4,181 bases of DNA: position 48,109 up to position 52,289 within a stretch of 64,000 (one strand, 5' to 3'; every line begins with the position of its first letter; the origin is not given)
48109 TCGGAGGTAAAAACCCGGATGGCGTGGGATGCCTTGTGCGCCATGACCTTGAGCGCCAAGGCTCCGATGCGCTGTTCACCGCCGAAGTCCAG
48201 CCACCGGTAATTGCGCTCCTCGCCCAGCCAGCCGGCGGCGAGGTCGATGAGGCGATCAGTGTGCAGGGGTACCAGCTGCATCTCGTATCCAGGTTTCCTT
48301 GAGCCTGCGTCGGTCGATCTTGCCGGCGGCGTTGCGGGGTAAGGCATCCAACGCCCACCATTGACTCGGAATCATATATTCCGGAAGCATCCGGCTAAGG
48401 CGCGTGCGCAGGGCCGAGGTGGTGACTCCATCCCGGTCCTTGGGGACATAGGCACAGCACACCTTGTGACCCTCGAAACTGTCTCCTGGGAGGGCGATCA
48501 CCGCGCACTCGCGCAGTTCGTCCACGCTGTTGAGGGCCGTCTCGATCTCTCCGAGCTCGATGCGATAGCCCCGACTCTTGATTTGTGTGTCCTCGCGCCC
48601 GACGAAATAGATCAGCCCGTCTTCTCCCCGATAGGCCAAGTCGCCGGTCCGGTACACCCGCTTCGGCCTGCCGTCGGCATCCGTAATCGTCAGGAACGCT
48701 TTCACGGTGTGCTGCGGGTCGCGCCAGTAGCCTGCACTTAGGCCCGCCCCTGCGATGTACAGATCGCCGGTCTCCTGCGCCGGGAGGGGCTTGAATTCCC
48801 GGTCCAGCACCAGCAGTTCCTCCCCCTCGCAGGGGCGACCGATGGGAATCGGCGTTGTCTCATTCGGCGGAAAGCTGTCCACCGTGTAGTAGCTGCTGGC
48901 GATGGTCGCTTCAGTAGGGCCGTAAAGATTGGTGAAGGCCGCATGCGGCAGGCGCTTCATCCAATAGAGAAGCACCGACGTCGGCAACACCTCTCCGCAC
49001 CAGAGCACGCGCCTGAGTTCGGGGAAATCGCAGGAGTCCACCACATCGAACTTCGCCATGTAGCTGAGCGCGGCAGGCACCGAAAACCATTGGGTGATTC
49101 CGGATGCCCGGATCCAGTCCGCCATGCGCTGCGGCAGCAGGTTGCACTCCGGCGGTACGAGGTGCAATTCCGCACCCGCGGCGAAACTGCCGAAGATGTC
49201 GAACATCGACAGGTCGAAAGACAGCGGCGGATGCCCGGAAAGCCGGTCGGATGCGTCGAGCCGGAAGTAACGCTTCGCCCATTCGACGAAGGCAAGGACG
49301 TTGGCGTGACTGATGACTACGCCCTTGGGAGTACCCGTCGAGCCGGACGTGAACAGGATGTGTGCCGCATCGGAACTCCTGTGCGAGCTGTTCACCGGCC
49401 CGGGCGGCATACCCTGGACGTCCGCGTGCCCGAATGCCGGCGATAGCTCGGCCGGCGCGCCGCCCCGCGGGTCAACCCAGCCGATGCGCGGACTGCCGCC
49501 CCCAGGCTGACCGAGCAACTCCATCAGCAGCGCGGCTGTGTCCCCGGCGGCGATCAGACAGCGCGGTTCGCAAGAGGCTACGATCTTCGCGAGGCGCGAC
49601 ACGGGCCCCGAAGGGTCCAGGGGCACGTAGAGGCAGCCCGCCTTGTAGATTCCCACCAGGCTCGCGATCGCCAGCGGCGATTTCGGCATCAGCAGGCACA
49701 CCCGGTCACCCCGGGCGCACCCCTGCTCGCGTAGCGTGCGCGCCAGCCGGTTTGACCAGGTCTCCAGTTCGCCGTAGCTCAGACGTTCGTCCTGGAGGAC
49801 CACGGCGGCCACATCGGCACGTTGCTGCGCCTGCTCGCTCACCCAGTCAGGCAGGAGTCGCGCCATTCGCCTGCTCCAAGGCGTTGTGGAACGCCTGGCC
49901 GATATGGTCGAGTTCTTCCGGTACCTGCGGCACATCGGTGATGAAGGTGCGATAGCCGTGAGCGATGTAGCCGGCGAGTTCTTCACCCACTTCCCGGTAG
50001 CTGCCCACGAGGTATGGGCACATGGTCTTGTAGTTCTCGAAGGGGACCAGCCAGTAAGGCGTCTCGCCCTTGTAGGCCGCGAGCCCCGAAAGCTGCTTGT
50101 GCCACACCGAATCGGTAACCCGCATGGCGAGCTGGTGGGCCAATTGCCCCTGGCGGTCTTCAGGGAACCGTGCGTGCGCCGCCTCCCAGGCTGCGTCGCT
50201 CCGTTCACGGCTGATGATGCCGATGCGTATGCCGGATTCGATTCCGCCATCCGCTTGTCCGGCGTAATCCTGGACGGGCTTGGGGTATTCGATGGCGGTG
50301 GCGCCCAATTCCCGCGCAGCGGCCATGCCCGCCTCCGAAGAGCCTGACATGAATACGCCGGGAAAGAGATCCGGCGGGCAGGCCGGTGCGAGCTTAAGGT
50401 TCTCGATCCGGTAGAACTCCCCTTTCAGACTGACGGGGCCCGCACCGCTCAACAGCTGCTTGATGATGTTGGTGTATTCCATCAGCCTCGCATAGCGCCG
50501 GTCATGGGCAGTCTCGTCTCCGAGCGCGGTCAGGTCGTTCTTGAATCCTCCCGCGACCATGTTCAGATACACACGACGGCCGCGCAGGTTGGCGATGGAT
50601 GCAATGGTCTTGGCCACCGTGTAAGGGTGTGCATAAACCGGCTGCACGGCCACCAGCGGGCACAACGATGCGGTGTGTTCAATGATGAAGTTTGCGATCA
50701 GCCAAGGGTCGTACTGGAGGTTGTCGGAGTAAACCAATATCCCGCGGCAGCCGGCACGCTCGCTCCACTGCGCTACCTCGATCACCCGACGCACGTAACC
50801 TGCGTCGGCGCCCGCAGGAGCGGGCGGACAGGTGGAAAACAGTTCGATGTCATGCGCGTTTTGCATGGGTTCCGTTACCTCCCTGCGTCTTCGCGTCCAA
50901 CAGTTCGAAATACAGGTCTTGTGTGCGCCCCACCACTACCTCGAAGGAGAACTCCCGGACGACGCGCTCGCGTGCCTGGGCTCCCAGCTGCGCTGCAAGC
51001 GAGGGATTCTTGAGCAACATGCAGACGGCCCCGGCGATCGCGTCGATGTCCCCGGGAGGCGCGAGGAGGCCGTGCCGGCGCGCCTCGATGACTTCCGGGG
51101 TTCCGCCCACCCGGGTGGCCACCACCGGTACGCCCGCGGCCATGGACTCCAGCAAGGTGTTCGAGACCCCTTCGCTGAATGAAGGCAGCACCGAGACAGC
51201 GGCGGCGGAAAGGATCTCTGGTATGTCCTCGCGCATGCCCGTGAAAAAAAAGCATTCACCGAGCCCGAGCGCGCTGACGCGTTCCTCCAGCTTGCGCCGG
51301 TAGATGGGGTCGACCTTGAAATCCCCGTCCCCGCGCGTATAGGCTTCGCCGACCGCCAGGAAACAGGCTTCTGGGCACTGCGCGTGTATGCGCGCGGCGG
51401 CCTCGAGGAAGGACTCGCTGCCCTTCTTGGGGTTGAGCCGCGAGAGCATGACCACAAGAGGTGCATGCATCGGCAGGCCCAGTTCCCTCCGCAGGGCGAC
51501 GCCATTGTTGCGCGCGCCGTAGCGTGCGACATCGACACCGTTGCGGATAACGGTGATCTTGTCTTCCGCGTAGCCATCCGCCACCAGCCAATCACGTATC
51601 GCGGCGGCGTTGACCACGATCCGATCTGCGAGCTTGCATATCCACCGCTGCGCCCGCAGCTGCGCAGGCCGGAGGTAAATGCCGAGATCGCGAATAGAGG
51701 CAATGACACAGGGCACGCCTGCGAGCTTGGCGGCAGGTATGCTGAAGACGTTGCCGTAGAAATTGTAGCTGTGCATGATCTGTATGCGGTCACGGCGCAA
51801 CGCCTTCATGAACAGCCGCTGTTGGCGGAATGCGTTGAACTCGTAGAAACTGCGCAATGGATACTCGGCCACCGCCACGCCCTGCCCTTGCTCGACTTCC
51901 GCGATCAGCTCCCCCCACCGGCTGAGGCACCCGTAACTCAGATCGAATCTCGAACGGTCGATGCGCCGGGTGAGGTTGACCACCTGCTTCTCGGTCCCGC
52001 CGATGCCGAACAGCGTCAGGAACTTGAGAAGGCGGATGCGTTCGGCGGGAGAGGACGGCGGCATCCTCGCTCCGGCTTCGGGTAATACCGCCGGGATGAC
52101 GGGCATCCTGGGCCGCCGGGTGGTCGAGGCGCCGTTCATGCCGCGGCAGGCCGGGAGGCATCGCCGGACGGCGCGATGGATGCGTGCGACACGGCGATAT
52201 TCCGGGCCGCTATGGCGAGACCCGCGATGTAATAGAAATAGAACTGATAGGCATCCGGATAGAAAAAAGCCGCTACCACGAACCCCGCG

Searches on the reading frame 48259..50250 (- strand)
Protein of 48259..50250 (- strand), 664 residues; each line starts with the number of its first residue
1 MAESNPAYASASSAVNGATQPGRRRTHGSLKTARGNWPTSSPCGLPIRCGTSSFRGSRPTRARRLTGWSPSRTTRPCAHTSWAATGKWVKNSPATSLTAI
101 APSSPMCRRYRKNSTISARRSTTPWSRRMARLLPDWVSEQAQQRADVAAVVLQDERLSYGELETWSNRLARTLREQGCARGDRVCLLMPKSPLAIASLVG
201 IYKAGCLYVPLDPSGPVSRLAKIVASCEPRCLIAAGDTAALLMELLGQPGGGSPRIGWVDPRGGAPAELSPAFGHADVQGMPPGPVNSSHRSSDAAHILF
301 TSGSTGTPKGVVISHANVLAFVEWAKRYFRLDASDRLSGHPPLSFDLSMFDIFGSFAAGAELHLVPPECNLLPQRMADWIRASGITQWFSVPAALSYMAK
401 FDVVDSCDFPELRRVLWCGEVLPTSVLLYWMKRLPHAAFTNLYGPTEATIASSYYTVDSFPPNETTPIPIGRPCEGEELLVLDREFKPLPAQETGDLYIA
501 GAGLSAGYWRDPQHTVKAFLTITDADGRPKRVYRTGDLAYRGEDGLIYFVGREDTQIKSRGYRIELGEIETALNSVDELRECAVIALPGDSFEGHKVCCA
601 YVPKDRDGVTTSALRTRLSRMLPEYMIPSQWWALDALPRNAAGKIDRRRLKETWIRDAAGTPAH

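Call 18: search_protein_families(library=pfam, proteins=[window:48259-50250:-], max_evalue=0.00001)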
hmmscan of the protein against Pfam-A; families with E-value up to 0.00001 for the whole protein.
window:48259-50250:- (664 aa): 2 families
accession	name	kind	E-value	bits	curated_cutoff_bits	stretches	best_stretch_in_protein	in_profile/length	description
PF00501.34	AMP-binding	-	1.4e-79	268.1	29.9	1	138-509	2-384/384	AMP-binding enzyme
PF13193.12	AMP-binding_C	-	4.8e-10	40.7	24.5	1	568-644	1-76/76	AMP-binding enzyme C-terminal domain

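Call 20: search_protein_families(library=ncbifam, proteins=[window:48259-50250:-], max_evalue=0.00001)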
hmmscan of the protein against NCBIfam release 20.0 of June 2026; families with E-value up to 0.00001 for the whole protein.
window:48259-50250:- (664 aa): 105 families (the best 25 are shown)
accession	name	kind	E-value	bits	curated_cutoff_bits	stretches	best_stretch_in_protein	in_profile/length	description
TIGR01733.1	AA-adenyl-dom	subfamily_domain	1.3e-114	383.2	317.4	1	158-584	1-409/409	amino acid adenylation domain-containing protein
NF004282.0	PRK05691.1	subfamily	2.1e-99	332.7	4090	2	411-653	3984-4225/4334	non-ribosomal peptide synthase/polyketide synthase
NF003417.0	PRK04813.1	subfamily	3.3e-93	312.9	476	2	291-652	142-501/505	D-alanine--poly(phosphoribitol) ligase subunit DltA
TIGR01734.1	D-ala-DACP-lig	equivalog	3.1e-89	299.8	559.85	2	291-652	140-500/504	D-alanine--poly(phosphoribitol) ligase subunit DltA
NF041803.1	NRPS_SolG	exception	9.6e-87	291.7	2200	1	138-650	568-1070/1163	solanimycin non-ribosomal peptide synthetase SolG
NF038078.1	NRPS_MxcG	equivalog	3.5e-81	273.1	2300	1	132-658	457-964/1442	myxochelin non-ribosomal peptide synthetase MxcG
TIGR03098.1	ligase_PEP_1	hypoth_equivalog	4.9e-77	259.6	592.35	1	135-652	4-516/517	acyl-CoA ligase (AMP-forming), exosortase A system-associated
NF007605.2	PRK10252.1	equivalog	1.7e-73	247.8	2400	2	292-650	593-957/1292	enterobactin non-ribosomal peptide synthetase EntF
NF004837.0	PRK06187.1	subfamily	6.6e-72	242.4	476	1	129-654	6-522/531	long-chain-fatty-acid--CoA ligase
NF047350.1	aureusi_NRPS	equivalog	1.2e-68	231.3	2500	1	136-653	1439-1911/2373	aureusimine non-ribosomal peptide synthetase AusA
NF006182.0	PRK08316.1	subfamily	1.7e-52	178.6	663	1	131-655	11-518/523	fatty acyl-CoA synthetase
NF005702.0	PRK07514.1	subfamily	1.5e-48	165.4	558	1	136-654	8-500/506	malonyl-CoA synthase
NF006754.0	PRK09274.1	equivalog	5.5e-47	160.2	478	1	128-598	13-488/555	fatty acid CoA ligase family protein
NF006181.0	PRK08314.1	subfamily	9.4e-46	156.2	705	2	287-653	198-553/563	long-chain-fatty-acid--CoA ligase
NF004511.1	PRK05852.1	equivalog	6.9e-45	153.6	650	1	135-653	3-503/505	FadD7 family fatty acid--CoA ligase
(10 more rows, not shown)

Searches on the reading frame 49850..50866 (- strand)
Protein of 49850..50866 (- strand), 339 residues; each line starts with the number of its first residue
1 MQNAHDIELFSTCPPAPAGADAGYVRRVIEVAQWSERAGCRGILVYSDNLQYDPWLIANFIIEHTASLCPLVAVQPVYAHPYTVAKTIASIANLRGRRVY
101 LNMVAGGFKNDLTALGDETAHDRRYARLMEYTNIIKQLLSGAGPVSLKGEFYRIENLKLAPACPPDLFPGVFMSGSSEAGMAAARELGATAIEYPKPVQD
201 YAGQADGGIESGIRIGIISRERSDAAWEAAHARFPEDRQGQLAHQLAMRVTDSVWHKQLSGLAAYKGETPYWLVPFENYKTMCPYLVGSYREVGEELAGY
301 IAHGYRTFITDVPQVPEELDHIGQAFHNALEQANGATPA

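Call 18: search_protein_families(library=pfam, proteins=[window:49850-50866:-], max_evalue=0.00001)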
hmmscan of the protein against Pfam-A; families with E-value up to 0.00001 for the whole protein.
window:49850-50866:- (339 aa): 1 family
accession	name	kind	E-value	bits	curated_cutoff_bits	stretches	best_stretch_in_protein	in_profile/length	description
PF00296.26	Bac_luciferase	-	7.4e-32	111.4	27.9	1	18-305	15-312/314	Luciferase-like monooxygenase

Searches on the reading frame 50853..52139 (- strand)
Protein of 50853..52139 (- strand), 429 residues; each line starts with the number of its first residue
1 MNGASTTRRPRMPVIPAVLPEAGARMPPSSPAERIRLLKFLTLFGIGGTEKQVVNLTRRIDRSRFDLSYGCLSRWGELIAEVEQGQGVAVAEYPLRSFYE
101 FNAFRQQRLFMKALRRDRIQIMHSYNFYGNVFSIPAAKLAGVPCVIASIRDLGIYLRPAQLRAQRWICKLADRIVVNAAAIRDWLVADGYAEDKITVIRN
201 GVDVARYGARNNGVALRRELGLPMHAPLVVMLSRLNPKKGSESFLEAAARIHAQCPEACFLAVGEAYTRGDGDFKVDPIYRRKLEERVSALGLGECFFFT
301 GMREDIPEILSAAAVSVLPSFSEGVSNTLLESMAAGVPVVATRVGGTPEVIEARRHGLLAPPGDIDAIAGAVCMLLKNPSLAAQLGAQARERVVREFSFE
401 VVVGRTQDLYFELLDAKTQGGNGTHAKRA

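Call 18: search_protein_families(library=pfam, proteins=[window:50853-52139:-], max_evalue=0.00001)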
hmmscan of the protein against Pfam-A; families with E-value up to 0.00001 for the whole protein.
window:50853-52139:- (429 aa): 5 families
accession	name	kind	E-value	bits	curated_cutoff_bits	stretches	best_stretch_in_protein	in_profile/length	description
PF13692.12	Glyco_trans_1_4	-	1.3e-34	119.9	27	1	227-378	2-142/142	Glycosyl transferases group 1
PF00534.26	Glycos_transf_1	-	5.2e-33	114.4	26.4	1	217-392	6-172/172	Glycosyl transferases group 1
PF13439.12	Glyco_transf_4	-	3.2e-19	70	28.5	1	46-206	1-170/170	Glycosyltransferase Family 4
PF13579.12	Glyco_trans_4_4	-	2e-13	51.4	29.7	1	47-201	1-158/158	Glycosyl transferase 4-like domain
PF13524.12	Glyco_trans_1_2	-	4.9e-08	33.5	25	1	305-400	39-136/144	Glycosyl transferase-like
